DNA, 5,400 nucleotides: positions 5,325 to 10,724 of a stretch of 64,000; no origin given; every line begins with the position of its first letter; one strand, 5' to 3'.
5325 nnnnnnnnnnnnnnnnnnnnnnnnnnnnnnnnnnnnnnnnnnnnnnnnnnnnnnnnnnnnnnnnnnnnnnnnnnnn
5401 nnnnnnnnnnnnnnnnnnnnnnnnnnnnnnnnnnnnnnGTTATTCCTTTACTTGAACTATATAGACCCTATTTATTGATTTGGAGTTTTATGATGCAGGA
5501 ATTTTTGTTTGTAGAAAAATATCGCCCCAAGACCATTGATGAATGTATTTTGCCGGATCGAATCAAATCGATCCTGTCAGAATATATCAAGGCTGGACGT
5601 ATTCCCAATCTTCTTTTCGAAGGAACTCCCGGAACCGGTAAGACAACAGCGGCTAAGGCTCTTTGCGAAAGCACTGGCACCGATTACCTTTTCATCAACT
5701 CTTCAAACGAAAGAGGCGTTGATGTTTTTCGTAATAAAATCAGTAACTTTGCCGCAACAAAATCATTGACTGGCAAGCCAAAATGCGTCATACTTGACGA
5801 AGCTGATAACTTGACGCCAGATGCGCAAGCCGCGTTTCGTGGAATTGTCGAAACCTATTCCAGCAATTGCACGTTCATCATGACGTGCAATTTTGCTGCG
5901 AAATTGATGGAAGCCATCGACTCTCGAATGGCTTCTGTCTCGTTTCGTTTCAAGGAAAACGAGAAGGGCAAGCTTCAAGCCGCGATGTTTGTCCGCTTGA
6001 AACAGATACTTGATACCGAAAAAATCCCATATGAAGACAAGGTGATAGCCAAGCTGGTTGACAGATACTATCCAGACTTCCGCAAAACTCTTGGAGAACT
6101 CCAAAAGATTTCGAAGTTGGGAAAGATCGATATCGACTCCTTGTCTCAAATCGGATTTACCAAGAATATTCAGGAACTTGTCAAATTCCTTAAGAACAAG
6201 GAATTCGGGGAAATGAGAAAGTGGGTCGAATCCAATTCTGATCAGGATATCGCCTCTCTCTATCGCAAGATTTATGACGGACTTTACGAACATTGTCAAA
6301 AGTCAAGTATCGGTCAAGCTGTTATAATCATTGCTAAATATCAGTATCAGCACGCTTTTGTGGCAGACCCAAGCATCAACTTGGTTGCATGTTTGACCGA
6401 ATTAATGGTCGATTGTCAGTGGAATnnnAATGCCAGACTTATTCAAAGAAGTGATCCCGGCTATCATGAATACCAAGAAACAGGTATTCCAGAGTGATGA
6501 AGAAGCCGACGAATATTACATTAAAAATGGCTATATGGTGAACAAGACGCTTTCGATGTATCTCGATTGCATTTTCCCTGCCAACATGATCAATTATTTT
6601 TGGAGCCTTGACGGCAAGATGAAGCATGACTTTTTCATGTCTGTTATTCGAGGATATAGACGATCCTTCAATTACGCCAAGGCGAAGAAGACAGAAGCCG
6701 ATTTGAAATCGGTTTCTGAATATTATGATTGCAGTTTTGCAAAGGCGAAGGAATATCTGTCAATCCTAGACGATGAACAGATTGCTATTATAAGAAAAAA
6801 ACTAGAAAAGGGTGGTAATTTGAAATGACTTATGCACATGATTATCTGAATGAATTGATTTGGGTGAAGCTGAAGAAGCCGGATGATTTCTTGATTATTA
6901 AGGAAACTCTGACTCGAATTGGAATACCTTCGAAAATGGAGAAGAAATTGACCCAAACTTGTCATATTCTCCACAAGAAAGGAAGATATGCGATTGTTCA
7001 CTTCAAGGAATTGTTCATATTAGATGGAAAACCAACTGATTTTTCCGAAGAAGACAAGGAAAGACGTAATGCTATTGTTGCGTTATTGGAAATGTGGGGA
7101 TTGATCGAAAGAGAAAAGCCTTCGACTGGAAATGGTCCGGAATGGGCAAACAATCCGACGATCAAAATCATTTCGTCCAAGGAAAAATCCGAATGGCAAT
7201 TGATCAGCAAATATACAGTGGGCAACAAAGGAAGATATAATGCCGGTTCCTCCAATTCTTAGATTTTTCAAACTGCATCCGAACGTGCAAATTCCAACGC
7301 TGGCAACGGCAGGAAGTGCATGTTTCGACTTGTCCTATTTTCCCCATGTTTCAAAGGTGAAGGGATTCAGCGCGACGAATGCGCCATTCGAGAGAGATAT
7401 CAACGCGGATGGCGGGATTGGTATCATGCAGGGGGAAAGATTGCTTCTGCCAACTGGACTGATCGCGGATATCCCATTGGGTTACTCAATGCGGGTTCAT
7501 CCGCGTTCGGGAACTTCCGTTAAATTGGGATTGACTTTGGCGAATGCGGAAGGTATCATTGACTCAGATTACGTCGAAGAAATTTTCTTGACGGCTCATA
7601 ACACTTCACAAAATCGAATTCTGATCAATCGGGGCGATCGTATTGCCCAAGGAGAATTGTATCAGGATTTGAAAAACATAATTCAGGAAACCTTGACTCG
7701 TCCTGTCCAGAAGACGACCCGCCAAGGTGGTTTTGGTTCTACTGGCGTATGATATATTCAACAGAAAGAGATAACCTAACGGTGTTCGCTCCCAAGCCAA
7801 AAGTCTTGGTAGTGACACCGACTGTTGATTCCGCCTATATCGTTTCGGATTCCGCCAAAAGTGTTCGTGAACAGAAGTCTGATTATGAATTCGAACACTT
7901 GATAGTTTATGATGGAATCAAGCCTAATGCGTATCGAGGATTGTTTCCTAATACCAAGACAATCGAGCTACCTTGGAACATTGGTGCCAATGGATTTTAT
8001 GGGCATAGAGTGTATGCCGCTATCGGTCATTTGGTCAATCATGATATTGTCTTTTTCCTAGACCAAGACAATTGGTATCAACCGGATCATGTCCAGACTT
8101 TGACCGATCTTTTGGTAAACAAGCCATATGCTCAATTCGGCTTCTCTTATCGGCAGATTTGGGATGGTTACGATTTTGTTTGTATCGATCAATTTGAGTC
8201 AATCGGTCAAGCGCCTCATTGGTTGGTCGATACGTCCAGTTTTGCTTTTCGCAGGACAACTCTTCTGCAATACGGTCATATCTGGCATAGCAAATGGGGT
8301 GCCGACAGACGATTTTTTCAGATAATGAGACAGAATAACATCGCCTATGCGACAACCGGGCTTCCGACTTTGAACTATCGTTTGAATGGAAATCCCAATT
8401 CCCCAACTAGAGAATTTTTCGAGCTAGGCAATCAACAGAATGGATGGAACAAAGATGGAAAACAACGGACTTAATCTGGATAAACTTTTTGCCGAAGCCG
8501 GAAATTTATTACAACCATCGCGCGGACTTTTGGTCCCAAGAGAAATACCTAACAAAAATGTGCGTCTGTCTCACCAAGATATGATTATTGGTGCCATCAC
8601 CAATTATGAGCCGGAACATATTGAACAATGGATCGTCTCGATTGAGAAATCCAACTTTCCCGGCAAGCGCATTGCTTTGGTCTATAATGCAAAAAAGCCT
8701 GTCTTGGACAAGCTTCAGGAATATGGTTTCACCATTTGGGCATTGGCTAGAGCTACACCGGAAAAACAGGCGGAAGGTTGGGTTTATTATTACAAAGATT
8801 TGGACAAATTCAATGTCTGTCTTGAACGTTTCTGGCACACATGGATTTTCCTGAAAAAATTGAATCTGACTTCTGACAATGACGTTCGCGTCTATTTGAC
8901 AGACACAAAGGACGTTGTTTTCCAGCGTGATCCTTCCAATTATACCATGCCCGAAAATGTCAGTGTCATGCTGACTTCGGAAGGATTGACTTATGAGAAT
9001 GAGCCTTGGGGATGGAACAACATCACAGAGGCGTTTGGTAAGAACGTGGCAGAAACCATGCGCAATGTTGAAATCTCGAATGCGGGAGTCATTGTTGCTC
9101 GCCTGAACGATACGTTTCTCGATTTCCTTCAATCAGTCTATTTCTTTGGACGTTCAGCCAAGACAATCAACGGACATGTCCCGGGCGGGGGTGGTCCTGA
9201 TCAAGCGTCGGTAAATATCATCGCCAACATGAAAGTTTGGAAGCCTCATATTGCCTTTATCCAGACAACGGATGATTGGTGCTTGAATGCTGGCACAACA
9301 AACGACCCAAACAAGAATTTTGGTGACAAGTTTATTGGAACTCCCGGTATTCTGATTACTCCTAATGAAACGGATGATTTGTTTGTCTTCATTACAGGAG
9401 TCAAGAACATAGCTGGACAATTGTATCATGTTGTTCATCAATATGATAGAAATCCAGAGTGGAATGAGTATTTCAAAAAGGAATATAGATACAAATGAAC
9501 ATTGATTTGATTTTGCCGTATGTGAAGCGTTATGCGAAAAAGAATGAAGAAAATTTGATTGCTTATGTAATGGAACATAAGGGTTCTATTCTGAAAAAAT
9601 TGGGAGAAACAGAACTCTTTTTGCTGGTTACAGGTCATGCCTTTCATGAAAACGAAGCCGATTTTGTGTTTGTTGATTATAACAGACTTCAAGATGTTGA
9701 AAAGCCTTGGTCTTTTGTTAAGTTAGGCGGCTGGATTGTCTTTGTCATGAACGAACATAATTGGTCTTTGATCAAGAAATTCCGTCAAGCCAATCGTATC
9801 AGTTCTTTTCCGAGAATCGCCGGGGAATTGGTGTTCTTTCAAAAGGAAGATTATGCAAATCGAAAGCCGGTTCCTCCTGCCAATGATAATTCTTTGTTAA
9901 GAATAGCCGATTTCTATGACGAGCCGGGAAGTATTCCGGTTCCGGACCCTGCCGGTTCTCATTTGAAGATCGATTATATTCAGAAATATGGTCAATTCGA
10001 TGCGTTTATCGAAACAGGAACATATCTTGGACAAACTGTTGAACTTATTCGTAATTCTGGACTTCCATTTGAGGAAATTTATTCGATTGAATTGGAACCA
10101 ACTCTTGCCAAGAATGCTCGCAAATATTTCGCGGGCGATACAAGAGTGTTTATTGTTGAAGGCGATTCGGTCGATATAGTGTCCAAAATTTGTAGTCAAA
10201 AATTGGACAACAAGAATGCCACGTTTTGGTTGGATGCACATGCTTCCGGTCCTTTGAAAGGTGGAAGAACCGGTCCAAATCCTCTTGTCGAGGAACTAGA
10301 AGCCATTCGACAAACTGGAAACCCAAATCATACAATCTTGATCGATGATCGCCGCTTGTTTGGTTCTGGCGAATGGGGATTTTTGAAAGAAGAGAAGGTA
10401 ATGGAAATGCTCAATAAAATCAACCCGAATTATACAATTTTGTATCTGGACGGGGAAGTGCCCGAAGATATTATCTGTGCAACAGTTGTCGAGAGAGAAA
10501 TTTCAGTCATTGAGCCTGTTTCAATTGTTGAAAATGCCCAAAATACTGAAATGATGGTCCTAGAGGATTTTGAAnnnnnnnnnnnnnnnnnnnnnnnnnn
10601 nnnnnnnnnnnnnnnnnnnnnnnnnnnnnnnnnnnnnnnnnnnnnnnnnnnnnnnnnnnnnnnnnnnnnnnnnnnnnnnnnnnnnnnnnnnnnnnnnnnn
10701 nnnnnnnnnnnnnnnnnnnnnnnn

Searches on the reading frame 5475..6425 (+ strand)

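Call 14: search_protein_families(library=pfam, proteins=[window:5475-6425:+], max_evalue=0.01)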
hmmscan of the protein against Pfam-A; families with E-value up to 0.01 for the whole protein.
window:5475-6425:+ (317 aa): 13 families
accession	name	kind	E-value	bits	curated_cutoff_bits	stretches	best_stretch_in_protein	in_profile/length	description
PF00004.35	AAA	-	7.8e-15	55.9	21.2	1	46-154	1-125/131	ATPase family associated with various cellular activities (AAA)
PF21328.3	Gp44_lid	-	2e-13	50.7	27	1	167-220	5-59/63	Sliding-clamp-loader large subunit, AAA+ ATPase lid domain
PF13177.12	DNA_pol3_delta2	-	3e-09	37.5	27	1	80-158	81-158/161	DNA polymerase III, delta subunit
PF13173.12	AAA_14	-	2.1e-06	28.2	27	1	47-153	6-112/129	AAA domain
PF13401.12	AAA_22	-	2.6e-06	28.2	27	0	47-90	9-55/130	AAA domain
PF13671.12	AAA_33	-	5.3e-06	27.2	27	1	47-154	3-121/143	AAA domain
PF14532.12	Sigma54_activ_2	-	0.0006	20.5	25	1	45-147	23-117/138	Sigma-54 interaction domain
PF25199.1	nSTAND_NTPase5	-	0.00063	20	34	1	36-139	34-133/145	Novel STAND NTPase 5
PF13191.12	AAA_16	-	0.00064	20.7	32.6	0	38-70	19-51/167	AAA ATPase domain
PF07728.20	AAA_5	-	0.0016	18.9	22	0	45-124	1-89/139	AAA domain (dynein-related subfamily)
PF13238.12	AAA_18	-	0.0036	18.2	29.4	1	48-78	3-25/128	AAA domain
PF03215.21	Rad17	-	0.0048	17.3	23.8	0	11-78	8-81/186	Rad17 P-loop domain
PF00910.28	RNA_helicase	-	0.0068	17.3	21.5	0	47-131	2-78/105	RNA helicase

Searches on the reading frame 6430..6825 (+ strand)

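Call 14: search_protein_families(library=pfam, proteins=[window:6430-6825:+], max_evalue=0.01)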
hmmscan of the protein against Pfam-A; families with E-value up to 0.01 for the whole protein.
window:6430-6825:+ (132 aa): 1 family
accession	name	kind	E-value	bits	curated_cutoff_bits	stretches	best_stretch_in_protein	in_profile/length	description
PF16790.10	Phage_clamp_A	-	3.7e-06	27.9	27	1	27-125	28-129/144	Bacteriophage clamp loader A subunit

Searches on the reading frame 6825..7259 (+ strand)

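Call 14: search_protein_families(library=pfam, proteins=[window:6825-7259:+], max_evalue=0.01)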
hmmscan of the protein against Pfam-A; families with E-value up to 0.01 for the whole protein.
window:6825-7259:+ (145 aa): 1 family
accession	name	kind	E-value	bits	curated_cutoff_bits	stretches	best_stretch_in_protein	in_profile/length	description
PF01818.22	Translat_reg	-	1.8e-36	125.1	25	1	12-133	2-122/122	Bacteriophage translational regulator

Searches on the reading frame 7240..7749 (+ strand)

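Call 14: search_protein_families(library=pfam, proteins=[window:7240-7749:+], max_evalue=0.01)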
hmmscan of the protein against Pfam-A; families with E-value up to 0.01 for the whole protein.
window:7240-7749:+ (170 aa): 2 families
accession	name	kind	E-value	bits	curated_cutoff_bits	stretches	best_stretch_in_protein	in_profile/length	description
PF00692.24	dUTPase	-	8.1e-16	58.4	22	1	61-169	25-129/129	dUTPase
PF22769.1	DCD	-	2.2e-06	28.3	27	1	52-137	63-147/153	dCTP deaminase-like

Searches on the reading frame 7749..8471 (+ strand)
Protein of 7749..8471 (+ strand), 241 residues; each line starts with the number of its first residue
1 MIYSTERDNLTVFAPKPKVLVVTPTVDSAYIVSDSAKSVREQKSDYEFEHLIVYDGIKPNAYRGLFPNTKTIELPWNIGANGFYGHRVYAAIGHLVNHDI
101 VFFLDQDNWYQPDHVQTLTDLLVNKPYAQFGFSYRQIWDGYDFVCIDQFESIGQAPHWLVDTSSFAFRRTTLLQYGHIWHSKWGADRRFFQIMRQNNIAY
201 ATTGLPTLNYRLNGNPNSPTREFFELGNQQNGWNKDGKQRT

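Call 13: search_protein_families(library=pfam, proteins=[window:7749-8471:+], max_evalue=0.01)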
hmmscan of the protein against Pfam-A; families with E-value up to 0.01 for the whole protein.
window:7749-8471:+ (241 aa): 1 family
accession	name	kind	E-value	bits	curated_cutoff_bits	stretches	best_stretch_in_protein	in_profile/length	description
PF00535.33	Glycos_transf_2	-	0.00014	22.3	23.3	1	21-133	2-114/168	Glycosyl transferase family 2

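Call 26: search_protein_families(library=phrogs, proteins=[window:7749-8471:+], max_evalue=0.001)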
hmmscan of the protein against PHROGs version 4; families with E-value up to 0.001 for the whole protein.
window:7749-8471:+ (241 aa): 0 families

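Call 63: search_protein_families(library=pfam, proteins=[window:7749-8471:+], max_evalue=10)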
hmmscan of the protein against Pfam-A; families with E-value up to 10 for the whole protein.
window:7749-8471:+ (241 aa): 1 family
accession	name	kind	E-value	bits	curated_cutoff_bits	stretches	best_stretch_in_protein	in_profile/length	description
PF00535.33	Glycos_transf_2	-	0.00014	22.3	23.3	1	21-133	2-114/168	Glycosyl transferase family 2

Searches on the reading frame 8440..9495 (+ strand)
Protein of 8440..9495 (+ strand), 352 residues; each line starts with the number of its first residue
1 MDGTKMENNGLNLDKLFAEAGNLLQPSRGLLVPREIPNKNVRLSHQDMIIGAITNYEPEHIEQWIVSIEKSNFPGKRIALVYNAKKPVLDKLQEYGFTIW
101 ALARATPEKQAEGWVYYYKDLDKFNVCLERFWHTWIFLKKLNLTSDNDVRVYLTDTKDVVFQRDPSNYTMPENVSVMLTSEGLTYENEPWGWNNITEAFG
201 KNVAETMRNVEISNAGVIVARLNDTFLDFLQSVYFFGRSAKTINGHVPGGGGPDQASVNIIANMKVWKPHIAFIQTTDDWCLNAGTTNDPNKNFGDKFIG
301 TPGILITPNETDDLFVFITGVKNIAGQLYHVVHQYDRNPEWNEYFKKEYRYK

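Call 13: search_protein_families(library=pfam, proteins=[window:8440-9495:+], max_evalue=0.01)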
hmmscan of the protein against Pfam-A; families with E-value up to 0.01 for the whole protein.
window:8440-9495:+ (352 aa): 0 families

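Call 26: search_protein_families(library=phrogs, proteins=[window:8440-9495:+], max_evalue=0.001)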
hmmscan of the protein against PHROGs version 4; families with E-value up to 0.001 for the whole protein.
window:8440-9495:+ (352 aa): 0 families

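Call 63: search_protein_families(library=pfam, proteins=[window:8440-9495:+], max_evalue=10)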
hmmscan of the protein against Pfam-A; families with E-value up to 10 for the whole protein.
window:8440-9495:+ (352 aa): 1 family
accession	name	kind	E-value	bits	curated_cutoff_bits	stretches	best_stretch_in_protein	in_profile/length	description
PF17605.7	DUF5501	-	0.26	12.2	40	1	311-350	7-46/107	Family of unknown function (DUF5501)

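Call 67: search_solved_structures(query=window:8440-9495:+, max_evalue=10)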
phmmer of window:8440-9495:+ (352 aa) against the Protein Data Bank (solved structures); distinct sequences matched with E-value up to 10: 0.

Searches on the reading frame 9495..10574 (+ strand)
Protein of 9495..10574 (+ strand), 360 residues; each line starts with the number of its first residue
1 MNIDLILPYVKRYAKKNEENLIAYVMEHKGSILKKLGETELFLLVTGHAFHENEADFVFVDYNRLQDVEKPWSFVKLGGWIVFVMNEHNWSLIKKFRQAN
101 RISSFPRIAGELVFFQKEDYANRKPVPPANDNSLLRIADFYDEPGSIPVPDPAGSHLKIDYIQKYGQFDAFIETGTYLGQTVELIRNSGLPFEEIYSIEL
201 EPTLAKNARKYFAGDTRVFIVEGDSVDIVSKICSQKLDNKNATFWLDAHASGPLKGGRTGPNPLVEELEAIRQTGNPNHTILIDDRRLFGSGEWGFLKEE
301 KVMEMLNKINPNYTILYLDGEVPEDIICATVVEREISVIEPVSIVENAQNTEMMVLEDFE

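Call 13: search_protein_families(library=pfam, proteins=[window:9495-10574:+], max_evalue=0.01)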
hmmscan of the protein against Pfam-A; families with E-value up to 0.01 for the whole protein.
window:9495-10574:+ (360 aa): 0 families

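Call 26: search_protein_families(library=phrogs, proteins=[window:9495-10574:+], max_evalue=0.001)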
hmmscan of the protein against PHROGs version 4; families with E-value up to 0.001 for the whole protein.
window:9495-10574:+ (360 aa): 0 families

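Call 63: search_protein_families(library=pfam, proteins=[window:9495-10574:+], max_evalue=10)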
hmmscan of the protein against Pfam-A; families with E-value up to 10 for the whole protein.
window:9495-10574:+ (360 aa): 0 families

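Call 66: search_solved_structures(query=window:9495-10574:+, max_evalue=10)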
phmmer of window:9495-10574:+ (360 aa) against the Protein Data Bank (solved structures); distinct sequences matched with E-value up to 10: 1.
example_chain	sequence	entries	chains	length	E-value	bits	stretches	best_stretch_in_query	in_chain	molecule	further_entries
1am2_A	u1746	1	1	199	2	10.6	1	213-282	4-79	MXE GYRA INTEIN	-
